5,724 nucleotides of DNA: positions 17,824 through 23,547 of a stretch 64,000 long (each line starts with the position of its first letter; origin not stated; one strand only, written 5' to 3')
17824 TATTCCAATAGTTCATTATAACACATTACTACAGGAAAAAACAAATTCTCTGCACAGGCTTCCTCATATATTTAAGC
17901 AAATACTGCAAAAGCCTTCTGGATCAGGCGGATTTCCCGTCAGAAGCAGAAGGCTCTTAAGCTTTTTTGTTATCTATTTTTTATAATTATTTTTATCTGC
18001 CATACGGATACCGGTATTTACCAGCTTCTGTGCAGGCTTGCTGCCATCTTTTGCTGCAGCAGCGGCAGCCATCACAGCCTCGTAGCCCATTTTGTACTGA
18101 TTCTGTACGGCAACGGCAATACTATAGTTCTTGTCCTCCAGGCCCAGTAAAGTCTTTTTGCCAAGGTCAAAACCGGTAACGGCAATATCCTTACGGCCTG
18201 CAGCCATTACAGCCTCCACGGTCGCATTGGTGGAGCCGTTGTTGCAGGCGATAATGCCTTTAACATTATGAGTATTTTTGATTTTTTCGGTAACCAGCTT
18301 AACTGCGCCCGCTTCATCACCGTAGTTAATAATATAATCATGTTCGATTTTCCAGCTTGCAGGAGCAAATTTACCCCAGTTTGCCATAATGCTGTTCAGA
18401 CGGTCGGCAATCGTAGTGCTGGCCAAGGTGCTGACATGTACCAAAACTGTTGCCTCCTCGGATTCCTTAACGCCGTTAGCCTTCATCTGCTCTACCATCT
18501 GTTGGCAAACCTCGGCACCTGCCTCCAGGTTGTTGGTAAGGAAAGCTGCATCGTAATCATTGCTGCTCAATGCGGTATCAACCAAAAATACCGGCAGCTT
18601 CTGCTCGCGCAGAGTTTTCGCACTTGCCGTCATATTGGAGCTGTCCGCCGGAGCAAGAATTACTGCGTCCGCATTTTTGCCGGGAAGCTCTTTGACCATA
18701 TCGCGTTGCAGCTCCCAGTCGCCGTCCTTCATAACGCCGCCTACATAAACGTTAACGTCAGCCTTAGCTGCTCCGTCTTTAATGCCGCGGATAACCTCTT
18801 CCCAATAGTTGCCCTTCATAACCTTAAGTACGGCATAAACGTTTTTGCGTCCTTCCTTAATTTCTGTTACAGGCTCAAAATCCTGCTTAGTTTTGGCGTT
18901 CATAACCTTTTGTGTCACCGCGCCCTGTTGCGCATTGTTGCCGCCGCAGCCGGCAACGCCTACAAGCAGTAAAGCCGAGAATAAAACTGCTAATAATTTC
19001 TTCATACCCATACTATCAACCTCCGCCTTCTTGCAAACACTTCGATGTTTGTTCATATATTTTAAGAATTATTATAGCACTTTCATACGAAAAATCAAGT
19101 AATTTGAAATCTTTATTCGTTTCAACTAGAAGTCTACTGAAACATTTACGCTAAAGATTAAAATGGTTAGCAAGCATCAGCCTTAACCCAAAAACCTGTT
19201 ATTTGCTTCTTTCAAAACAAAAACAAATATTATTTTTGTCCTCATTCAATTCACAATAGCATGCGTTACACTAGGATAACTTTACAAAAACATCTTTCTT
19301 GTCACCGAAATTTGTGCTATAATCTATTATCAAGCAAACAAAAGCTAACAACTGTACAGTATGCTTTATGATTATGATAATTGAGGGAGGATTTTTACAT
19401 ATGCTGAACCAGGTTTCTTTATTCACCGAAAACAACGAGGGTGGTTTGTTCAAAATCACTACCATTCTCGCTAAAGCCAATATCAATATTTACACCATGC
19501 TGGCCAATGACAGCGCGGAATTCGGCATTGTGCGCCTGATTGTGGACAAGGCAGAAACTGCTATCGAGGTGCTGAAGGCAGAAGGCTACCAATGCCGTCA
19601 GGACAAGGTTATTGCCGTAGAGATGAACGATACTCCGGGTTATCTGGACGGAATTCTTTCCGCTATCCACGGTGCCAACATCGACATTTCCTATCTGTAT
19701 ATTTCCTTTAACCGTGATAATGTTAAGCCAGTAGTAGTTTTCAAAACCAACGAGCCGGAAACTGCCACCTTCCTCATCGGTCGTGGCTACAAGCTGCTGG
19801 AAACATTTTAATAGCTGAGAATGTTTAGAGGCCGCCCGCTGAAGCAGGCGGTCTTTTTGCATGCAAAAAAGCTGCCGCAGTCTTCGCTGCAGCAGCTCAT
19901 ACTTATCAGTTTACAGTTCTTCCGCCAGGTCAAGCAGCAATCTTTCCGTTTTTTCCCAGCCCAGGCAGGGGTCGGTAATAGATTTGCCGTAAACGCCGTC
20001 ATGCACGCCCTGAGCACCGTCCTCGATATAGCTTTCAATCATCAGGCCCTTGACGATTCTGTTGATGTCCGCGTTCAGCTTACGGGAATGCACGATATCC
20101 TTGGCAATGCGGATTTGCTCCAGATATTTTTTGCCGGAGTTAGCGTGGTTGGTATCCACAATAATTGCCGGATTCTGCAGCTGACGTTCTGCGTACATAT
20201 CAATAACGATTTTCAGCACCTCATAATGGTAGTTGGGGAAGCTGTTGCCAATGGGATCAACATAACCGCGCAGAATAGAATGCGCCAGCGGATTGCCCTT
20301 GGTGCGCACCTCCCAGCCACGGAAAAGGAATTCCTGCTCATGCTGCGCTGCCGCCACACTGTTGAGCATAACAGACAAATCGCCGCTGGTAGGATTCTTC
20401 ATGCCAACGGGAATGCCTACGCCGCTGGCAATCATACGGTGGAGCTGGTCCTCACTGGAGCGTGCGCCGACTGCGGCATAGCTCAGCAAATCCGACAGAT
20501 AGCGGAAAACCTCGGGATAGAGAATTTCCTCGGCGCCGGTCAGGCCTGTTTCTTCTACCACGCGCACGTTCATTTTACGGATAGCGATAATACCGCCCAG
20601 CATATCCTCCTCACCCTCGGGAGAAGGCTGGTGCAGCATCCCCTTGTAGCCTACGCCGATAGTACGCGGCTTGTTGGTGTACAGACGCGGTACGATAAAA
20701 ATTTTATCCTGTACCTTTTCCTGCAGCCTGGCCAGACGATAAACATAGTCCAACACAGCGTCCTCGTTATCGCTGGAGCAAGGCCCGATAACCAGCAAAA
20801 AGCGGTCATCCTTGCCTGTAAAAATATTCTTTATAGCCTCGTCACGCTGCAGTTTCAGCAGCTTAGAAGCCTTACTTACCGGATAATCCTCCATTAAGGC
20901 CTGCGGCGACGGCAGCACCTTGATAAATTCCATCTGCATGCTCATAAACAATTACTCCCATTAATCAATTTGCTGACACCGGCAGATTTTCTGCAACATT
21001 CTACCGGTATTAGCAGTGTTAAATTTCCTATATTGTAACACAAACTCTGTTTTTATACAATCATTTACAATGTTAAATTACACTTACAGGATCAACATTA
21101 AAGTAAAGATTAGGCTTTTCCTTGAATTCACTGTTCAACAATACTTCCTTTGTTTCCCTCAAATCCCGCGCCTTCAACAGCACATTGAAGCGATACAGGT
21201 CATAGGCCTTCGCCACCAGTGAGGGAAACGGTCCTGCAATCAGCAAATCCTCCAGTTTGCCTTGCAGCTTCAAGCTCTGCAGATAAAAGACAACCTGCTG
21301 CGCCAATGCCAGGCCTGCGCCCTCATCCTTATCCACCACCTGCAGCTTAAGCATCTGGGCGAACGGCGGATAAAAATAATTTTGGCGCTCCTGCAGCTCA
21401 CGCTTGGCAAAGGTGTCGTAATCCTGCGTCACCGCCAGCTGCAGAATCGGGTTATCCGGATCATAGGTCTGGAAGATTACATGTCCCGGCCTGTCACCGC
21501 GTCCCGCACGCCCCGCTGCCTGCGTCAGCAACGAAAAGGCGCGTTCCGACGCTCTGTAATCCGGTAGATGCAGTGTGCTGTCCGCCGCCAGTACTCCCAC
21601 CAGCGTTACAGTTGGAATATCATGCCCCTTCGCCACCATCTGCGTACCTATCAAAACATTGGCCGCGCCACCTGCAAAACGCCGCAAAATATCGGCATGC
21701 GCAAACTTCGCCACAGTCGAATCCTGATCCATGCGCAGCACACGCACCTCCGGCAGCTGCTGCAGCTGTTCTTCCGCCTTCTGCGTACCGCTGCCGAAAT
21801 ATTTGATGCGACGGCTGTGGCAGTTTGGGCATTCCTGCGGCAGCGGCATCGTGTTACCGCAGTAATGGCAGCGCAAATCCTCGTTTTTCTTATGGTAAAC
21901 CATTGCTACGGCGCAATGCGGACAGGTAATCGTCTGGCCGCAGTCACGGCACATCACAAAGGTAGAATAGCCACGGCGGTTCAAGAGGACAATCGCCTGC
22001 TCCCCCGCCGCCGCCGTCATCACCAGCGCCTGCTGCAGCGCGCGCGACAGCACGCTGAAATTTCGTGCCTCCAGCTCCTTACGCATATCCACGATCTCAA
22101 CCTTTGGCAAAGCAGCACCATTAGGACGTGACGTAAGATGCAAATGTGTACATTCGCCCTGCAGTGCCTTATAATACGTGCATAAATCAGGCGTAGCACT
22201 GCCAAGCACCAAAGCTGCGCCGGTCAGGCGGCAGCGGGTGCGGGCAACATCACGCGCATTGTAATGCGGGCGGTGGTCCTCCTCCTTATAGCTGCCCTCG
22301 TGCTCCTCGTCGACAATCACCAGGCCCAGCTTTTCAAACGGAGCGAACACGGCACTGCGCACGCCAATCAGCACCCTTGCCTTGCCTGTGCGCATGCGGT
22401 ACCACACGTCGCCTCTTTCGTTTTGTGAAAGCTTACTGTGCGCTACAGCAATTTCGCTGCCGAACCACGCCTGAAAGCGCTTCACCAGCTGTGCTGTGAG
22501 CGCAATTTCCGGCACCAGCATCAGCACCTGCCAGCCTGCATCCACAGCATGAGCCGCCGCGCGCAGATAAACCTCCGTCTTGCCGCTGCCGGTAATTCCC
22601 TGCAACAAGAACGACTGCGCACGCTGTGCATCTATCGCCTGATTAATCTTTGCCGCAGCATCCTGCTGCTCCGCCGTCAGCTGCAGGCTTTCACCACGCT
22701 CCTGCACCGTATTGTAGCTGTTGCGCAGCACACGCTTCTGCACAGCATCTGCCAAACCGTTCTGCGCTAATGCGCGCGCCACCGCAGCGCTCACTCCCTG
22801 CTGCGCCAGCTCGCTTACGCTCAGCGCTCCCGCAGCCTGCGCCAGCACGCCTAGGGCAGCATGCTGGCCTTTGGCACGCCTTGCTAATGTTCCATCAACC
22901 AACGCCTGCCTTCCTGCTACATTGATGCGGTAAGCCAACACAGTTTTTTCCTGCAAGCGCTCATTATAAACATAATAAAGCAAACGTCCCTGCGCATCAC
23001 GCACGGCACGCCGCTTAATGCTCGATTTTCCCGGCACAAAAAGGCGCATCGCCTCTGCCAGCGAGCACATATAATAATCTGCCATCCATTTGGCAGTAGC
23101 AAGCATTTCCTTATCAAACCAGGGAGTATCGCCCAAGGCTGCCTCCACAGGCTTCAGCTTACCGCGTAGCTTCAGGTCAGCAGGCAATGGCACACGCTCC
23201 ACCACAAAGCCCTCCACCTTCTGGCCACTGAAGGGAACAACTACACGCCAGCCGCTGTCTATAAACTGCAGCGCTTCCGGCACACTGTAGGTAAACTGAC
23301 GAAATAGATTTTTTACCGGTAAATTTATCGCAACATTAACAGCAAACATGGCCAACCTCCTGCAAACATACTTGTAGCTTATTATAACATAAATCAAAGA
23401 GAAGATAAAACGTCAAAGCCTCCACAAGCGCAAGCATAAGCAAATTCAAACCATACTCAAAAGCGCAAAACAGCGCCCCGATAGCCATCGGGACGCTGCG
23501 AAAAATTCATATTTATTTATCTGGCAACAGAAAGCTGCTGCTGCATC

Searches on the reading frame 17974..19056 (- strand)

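Call 5: search_protein_families(library=pfam, proteins=[window:17974-19056:-])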
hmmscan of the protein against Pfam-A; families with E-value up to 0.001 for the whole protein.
window:17974-19056:- (360 aa): 1 family
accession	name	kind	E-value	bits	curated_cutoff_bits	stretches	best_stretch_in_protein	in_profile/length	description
PF13407.12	Peripla_BP_4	-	2.2e-33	116.3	35.1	1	76-336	4-255/258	Periplasmic binding protein domain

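Call 6: search_protein_families(library=ncbifam, proteins=[window:17974-19056:-])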
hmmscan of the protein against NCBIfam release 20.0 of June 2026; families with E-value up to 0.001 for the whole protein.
window:17974-19056:- (360 aa): 2 families
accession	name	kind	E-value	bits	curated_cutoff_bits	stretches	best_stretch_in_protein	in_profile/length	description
NF007254.0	PRK09701.1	equivalog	7.9e-10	38.4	335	1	72-339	26-291/311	D-allose transporter substrate-binding protein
NF007936.0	PRK10653.1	equivalog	0.00039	19.8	337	1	120-336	74-278/295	ribose ABC transporter substrate-binding protein RbsB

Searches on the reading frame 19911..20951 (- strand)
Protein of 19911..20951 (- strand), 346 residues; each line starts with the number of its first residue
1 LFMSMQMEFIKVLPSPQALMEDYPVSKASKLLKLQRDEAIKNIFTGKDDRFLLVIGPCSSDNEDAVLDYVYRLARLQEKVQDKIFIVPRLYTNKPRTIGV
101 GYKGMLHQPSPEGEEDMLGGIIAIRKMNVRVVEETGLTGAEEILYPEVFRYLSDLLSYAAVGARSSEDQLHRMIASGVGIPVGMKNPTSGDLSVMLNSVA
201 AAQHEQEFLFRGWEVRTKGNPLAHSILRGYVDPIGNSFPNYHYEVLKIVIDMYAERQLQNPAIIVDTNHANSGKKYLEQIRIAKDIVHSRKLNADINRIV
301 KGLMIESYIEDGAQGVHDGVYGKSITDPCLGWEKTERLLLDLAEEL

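Call 5: search_protein_families(library=pfam, proteins=[window:19911-20951:-])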
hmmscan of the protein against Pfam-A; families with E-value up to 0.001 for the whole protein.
window:19911-20951:- (346 aa): 1 family
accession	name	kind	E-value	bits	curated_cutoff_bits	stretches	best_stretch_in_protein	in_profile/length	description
PF00793.26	DAHP_synth_1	-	2.7e-43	148.3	25.5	1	38-338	8-268/270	DAHP synthetase I family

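Call 6: search_protein_families(library=ncbifam, proteins=[window:19911-20951:-])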
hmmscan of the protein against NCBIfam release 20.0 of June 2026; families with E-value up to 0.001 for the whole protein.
window:19911-20951:- (346 aa): 4 families
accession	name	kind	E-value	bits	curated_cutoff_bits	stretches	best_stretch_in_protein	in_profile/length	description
NF009395.0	PRK12755.1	subfamily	1.2e-107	359.7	343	1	5-346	10-348/355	3-deoxy-7-phosphoheptulonate synthase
TIGR00034.1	aroFGH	equivalog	2.5e-80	269.9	173.2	1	8-345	6-337/342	3-deoxy-7-phosphoheptulonate synthase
NF009396.0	PRK12756.1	subfamily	2e-77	260.4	463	1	6-344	8-342/349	Trp-sensitive 3-deoxy-7-phosphoheptulonate synthase AroH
NF006723.0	PRK09261.1-1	equivalog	4.9e-69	232.8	568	1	7-344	10-343/351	3-deoxy-7-phosphoheptulonate synthase AroG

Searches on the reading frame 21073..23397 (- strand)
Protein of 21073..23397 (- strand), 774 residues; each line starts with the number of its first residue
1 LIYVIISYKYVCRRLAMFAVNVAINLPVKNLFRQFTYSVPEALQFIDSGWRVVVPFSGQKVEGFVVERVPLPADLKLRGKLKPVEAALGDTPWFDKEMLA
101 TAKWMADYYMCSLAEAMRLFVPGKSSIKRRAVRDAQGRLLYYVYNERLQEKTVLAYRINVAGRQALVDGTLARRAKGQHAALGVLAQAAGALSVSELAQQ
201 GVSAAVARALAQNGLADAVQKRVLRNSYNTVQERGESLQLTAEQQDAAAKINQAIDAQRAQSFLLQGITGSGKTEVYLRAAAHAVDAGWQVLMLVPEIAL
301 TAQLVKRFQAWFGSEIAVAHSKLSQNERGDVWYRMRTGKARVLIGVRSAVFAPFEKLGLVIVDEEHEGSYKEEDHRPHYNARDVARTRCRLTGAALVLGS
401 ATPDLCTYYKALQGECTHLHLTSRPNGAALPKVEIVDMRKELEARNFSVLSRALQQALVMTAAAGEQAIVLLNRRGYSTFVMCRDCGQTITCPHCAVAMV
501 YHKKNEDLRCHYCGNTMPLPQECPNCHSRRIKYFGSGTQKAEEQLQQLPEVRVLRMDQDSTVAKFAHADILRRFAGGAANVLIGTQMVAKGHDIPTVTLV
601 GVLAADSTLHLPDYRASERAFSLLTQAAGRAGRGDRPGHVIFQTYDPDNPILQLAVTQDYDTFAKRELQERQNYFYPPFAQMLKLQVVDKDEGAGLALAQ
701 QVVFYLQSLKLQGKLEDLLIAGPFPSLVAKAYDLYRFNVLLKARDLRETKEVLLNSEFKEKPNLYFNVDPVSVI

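Call 5: search_protein_families(library=pfam, proteins=[window:21073-23397:-])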
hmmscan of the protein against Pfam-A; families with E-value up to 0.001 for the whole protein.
window:21073-23397:- (774 aa): 8 families
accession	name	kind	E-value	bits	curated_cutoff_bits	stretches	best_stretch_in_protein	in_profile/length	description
PF17764.6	PriA_3primeBD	-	3e-24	85.1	22.7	1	22-122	2-96/96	3'DNA-binding domain (3'BD)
PF00270.35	DEAD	-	8.8e-19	68.3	26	1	255-404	12-161/167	DEAD/DEAH box helicase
PF04851.21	ResIII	-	5.6e-16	59.3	22.5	1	238-403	2-162/164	Type III restriction enzyme, res subunit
PF00271.37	Helicase_C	-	4.1e-13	50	23.5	1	529-633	16-108/110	Helicase conserved C-terminal domain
PF18319.7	Zn_ribbon_PriA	-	1.2e-11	44.8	26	1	492-518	1-27/27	PriA DNA helicase Cys-rich region (CRR) domain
PF18074.6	PriA_C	-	6e-09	37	26.9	1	678-769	1-94/95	Primosomal protein N C-terminal domain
PF13604.12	AAA_30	-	0.00025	21.3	27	1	240-364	2-96/191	AAA domain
PF25199.1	nSTAND_NTPase5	-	0.00025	21.3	34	1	248-311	29-93/145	Novel STAND NTPase 5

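Call 6: search_protein_families(library=ncbifam, proteins=[window:21073-23397:-])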
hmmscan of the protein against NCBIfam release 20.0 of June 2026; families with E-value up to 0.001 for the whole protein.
window:21073-23397:- (774 aa): 30 families (the best 25 are shown)
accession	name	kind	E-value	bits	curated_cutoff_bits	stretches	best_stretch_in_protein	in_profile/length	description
NF004066.1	PRK05580.1-3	equivalog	3e-244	812.9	813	2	146-756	166-764/788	primosomal protein N'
NF004067.0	PRK05580.1-4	equivalog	1.7e-187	625.2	763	1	19-751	5-707/737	primosomal protein N'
NF004068.0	PRK05580.1-5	equivalog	2.3e-179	598.2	1249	1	131-752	154-767/795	primosomal protein N'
TIGR00595.1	priA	equivalog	3.7e-178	593.2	230.35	1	264-768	1-504/509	replication restart helicase PriA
NF004070.0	PRK05580.2-2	equivalog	4.5e-170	567.3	921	1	19-772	13-727/729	primosomal protein N'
NF004065.0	PRK05580.1-1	equivalog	4.7e-164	547.4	858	1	20-754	4-705/731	primosomal protein N'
NF004071.0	PRK05580.2-3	equivalog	1.2e-139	466.5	1105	1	19-766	17-725/735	primosomal protein N'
NF004069.0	PRK05580.2-1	equivalog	1.1e-131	440.3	767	1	230-773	102-611/612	primosomal protein N'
NF004072.0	PRK05580.2-4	equivalog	1.7e-125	419.8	1030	2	231-744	113-614/648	primosomal protein N'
NF011452.0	PRK14873.1-2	equivalog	4e-55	187.2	980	2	141-685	62-614/708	primosomal protein N'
NF011453.0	PRK14873.1-3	equivalog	6.1e-53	179.9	812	2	250-686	147-577/653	primosome assembly protein PriA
NF011455.0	PRK14873.1-5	equivalog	4e-39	134.4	969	2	226-684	127-583/675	primosomal protein N'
NF011454.0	PRK14873.1-4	equivalog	3.2e-38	131.5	951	2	152-684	26-561/651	primosomal protein N'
TIGR00643.1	recG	equivalog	5.9e-22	78.1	659.4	1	238-366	232-367/629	ATP-dependent DNA helicase RecG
NF008168.0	PRK10917.2-2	equivalog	1.5e-21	76.4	718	1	236-366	360-497/795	ATP-dependent DNA helicase RecG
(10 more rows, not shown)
